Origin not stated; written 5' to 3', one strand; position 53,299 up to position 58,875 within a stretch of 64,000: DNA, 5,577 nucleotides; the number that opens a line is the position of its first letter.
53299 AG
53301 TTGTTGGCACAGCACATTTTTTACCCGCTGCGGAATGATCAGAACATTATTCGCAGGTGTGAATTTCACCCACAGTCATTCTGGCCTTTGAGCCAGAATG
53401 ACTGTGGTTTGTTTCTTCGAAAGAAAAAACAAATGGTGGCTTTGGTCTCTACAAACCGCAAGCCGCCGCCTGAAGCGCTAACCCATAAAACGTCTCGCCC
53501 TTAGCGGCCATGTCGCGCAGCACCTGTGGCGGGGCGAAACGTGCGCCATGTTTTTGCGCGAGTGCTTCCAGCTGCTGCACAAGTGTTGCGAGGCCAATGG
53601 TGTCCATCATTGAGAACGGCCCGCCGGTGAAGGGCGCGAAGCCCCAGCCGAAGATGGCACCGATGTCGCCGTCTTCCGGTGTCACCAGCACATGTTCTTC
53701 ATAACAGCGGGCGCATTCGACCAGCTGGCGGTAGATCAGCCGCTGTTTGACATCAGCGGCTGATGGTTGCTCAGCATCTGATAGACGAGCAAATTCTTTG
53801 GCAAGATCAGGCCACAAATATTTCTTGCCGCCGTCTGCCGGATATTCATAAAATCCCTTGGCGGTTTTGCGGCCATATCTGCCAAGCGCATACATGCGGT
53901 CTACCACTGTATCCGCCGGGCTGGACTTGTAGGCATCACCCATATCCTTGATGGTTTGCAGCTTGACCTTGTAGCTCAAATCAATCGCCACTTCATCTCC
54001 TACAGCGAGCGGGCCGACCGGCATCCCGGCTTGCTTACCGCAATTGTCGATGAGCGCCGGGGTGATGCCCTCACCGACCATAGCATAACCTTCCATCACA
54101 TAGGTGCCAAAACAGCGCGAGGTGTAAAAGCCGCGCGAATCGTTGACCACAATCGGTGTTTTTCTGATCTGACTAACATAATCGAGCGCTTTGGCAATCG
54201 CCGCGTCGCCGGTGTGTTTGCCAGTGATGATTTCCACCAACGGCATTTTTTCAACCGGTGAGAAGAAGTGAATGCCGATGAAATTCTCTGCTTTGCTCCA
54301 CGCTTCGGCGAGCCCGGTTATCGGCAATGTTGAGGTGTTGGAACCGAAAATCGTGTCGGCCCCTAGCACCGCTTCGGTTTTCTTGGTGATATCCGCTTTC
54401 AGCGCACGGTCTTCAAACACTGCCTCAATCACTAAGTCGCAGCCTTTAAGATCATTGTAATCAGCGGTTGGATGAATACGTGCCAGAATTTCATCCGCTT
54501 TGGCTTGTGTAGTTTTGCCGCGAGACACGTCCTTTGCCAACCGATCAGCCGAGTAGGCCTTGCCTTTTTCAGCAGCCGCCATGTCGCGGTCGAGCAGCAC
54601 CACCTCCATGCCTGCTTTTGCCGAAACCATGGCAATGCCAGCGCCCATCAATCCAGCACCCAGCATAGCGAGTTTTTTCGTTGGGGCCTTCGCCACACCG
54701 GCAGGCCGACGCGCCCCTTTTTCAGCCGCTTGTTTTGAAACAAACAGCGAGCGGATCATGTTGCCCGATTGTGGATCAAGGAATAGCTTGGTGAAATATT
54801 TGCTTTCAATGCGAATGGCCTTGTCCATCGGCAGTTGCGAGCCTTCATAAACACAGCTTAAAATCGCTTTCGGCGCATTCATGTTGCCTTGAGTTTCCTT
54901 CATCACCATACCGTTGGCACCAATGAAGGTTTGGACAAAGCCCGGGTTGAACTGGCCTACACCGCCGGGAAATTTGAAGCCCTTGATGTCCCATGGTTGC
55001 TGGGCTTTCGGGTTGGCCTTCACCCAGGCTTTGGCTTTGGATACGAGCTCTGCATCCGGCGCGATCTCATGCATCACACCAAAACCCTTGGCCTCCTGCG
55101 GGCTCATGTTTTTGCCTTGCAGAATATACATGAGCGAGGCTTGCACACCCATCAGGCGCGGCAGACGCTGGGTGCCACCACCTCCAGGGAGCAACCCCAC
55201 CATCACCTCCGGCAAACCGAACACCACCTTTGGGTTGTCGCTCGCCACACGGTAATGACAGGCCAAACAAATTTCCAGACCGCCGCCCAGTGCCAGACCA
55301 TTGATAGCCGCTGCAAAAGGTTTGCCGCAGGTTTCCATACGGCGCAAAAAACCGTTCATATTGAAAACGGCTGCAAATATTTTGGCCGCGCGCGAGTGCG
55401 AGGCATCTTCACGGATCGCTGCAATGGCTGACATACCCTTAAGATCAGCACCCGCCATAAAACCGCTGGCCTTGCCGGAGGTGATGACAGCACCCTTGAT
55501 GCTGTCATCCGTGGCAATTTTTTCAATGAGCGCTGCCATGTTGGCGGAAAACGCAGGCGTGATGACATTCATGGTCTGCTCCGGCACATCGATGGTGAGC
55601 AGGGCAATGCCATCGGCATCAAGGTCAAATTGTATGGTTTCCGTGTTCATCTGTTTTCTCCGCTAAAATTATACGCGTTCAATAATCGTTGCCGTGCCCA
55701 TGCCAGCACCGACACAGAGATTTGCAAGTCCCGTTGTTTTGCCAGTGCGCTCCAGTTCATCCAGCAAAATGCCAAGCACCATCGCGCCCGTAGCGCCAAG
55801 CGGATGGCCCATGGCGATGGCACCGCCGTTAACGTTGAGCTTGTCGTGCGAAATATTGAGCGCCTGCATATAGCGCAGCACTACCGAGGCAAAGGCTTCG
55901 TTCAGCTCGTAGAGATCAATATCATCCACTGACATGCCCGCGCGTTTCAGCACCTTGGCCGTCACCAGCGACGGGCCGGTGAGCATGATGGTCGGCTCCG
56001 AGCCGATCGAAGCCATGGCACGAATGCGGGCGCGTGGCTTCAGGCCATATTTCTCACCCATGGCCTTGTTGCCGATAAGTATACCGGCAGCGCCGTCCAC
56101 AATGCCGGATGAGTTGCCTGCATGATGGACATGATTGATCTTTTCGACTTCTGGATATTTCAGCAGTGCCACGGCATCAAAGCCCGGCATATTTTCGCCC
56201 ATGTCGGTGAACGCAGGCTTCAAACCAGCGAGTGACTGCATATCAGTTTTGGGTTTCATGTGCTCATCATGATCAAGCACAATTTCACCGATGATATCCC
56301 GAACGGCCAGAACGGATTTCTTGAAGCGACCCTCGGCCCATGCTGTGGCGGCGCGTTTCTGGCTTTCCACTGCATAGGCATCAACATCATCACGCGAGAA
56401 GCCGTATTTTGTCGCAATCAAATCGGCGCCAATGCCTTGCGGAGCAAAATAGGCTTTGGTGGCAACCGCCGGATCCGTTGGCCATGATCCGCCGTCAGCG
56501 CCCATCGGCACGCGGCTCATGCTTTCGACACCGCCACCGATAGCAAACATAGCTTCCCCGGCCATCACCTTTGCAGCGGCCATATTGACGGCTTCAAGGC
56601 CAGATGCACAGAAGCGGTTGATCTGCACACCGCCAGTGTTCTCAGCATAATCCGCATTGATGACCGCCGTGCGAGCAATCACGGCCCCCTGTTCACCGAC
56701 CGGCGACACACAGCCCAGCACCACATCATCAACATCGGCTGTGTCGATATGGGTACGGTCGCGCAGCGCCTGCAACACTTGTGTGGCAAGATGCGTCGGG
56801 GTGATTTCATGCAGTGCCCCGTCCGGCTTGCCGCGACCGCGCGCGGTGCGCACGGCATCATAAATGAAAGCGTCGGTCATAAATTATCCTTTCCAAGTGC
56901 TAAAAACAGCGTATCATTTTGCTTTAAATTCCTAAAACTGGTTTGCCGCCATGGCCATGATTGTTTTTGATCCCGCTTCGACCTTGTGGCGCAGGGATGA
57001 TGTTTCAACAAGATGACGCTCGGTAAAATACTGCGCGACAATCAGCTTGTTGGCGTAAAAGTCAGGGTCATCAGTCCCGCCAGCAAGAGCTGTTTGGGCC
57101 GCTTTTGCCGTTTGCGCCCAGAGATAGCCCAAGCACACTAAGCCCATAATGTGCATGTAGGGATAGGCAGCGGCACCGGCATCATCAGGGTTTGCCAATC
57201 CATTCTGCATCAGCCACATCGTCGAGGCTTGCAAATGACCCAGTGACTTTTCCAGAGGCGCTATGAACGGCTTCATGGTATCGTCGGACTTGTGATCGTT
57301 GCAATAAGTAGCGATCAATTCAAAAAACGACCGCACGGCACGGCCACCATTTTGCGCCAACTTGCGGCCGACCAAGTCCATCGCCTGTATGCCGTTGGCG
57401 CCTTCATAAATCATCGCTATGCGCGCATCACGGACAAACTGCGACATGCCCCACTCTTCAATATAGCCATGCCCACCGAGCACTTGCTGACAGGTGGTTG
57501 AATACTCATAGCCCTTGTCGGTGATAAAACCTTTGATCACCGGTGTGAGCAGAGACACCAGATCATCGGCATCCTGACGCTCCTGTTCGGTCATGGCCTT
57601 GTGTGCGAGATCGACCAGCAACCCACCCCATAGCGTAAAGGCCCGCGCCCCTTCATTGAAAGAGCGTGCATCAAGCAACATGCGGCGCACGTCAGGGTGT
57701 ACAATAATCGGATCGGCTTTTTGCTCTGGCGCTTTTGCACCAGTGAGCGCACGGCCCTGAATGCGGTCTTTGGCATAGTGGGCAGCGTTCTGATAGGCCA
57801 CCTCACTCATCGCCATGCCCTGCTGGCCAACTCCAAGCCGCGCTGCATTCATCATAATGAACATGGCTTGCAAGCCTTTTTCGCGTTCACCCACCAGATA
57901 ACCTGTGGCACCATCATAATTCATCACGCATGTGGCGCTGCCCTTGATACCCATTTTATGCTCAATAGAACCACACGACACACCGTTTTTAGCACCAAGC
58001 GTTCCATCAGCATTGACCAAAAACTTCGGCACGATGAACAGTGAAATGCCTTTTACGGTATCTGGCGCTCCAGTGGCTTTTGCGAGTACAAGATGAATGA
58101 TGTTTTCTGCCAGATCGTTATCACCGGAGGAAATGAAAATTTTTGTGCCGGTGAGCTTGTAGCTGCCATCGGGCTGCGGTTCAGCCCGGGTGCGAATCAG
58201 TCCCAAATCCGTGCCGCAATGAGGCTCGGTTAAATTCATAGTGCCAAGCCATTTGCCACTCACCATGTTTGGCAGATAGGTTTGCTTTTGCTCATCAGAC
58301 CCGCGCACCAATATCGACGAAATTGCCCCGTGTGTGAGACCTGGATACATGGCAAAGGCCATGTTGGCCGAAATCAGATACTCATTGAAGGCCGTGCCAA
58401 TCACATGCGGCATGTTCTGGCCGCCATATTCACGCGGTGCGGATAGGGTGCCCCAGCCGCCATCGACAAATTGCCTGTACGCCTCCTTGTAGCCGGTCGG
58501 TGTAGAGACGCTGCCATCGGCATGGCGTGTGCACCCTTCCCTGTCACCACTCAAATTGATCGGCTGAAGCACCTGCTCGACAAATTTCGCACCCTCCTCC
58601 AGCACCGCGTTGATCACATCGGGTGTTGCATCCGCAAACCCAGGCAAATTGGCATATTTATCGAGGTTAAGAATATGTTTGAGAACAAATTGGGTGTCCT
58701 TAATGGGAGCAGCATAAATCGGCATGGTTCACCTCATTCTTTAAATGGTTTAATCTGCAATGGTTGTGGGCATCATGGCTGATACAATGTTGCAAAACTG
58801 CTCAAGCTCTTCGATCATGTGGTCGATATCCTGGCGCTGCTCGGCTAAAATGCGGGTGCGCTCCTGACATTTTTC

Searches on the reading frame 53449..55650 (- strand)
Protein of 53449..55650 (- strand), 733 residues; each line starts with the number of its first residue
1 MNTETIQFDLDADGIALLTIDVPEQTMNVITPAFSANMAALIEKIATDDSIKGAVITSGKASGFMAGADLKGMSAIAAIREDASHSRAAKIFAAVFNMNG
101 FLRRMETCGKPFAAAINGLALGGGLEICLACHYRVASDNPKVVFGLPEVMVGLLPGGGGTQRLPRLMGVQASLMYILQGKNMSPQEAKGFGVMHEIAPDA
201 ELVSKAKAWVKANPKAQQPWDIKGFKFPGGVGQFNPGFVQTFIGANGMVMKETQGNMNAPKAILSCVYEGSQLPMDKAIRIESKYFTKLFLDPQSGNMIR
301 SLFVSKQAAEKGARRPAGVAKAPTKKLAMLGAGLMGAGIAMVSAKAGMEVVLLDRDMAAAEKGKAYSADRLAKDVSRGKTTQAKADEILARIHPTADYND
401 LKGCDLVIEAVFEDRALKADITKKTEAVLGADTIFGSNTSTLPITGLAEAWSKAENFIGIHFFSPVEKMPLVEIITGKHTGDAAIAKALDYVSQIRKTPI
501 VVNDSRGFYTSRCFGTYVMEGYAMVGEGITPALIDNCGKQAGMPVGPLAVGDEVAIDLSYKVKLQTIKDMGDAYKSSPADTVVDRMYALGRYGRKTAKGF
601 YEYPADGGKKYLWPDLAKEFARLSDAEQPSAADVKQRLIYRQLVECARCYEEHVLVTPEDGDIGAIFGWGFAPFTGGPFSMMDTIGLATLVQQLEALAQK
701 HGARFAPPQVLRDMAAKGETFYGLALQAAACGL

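Call 31: search_protein_families(library=pfam, max_evalue=0.001, proteins=[window:53449-55650:-])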
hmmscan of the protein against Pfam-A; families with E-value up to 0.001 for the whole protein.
window:53449-55650:- (733 aa): 4 families
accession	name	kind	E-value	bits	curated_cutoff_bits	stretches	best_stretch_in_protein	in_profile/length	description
PF02737.24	3HCDH_N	-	1.1e-59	201.8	22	1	326-504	1-179/180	3-hydroxyacyl-CoA dehydrogenase, NAD binding domain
PF00378.25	ECH_1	-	3.8e-35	121.8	27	1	13-211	4-188/251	Enoyl-CoA hydratase/isomerase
PF00725.27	3HCDH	-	1.8e-27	96.1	22.1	2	507-603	1-97/97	3-hydroxyacyl-CoA dehydrogenase, C-terminal domain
PF16113.10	ECH_2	-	8.8e-23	81.8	27.2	1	19-208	5-183/335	Enoyl-CoA hydratase/isomerase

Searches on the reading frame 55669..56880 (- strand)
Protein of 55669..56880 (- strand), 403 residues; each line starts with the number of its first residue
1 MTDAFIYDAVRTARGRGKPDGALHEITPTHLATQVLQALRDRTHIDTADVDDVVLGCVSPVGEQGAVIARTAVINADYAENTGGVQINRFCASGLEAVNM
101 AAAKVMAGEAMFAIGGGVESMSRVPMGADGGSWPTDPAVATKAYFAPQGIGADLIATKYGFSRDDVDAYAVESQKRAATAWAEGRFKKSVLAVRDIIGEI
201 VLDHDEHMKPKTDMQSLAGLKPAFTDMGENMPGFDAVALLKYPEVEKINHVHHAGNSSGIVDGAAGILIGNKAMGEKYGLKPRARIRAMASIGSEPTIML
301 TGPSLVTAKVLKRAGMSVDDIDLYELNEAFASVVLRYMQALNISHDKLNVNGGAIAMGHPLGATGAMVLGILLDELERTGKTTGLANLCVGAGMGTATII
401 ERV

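Call 77: search_protein_families(library=pfam, max_evalue=0.001, proteins=[window:55669-56880:-])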
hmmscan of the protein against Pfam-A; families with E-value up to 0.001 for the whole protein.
window:55669-56880:- (403 aa): 3 families
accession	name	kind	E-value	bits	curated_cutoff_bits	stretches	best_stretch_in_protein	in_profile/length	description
PF00108.29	Thiolase_N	-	1.4e-47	162.8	26.4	1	5-229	2-238/260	Thiolase, N-terminal domain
PF02803.24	Thiolase_C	-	1.1e-43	148.2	27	1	280-402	1-123/123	Thiolase, C-terminal domain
PF08541.16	ACP_syn_III_C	-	0.0004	20.9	26.6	0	311-396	1-81/90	3-Oxoacyl-[acyl-carrier-protein (ACP)] synthase III C terminal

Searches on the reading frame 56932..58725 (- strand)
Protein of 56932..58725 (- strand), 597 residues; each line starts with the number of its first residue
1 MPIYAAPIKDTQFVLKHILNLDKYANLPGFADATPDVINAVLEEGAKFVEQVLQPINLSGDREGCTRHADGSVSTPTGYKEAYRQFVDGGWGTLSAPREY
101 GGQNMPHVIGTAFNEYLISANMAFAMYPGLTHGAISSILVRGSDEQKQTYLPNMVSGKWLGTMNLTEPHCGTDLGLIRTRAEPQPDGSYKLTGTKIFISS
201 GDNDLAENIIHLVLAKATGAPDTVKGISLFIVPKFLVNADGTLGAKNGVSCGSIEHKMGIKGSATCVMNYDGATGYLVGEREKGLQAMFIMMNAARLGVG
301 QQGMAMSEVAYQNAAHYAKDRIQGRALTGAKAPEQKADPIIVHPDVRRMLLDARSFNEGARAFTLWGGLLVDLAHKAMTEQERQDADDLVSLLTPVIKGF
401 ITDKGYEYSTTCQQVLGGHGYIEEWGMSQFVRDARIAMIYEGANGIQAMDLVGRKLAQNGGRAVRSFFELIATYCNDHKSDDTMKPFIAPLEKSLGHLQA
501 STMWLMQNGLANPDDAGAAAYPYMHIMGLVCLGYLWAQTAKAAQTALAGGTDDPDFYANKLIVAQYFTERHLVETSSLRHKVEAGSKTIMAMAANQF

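Call 77: search_protein_families(library=pfam, max_evalue=0.001, proteins=[window:56932-58725:-])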
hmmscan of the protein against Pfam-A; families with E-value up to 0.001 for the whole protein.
window:56932-58725:- (597 aa): 5 families
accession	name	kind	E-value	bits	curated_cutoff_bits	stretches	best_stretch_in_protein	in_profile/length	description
PF12806.12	Acyl-CoA_dh_C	-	1.1e-35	122.9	30.3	1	467-592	1-123/124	Acetyl-CoA dehydrogenase C-terminal like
PF00441.29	Acyl-CoA_dh_1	-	6.2e-15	56.1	22.4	1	283-451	2-145/150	Acyl-CoA dehydrogenase, C-terminal domain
PF02770.24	Acyl-CoA_dh_M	-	2.1e-12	47.5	33.3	1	163-271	2-95/97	Acyl-CoA dehydrogenase, middle domain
PF02771.21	Acyl-CoA_dh_N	-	2.6e-12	47.5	22.9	1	76-158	33-113/113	Acyl-CoA dehydrogenase, N-terminal domain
PF22924.1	ACOX_C_alpha1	-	1.3e-09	38.5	27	1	291-446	3-159/169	Acyl-CoA oxidase, C-alpha1 domain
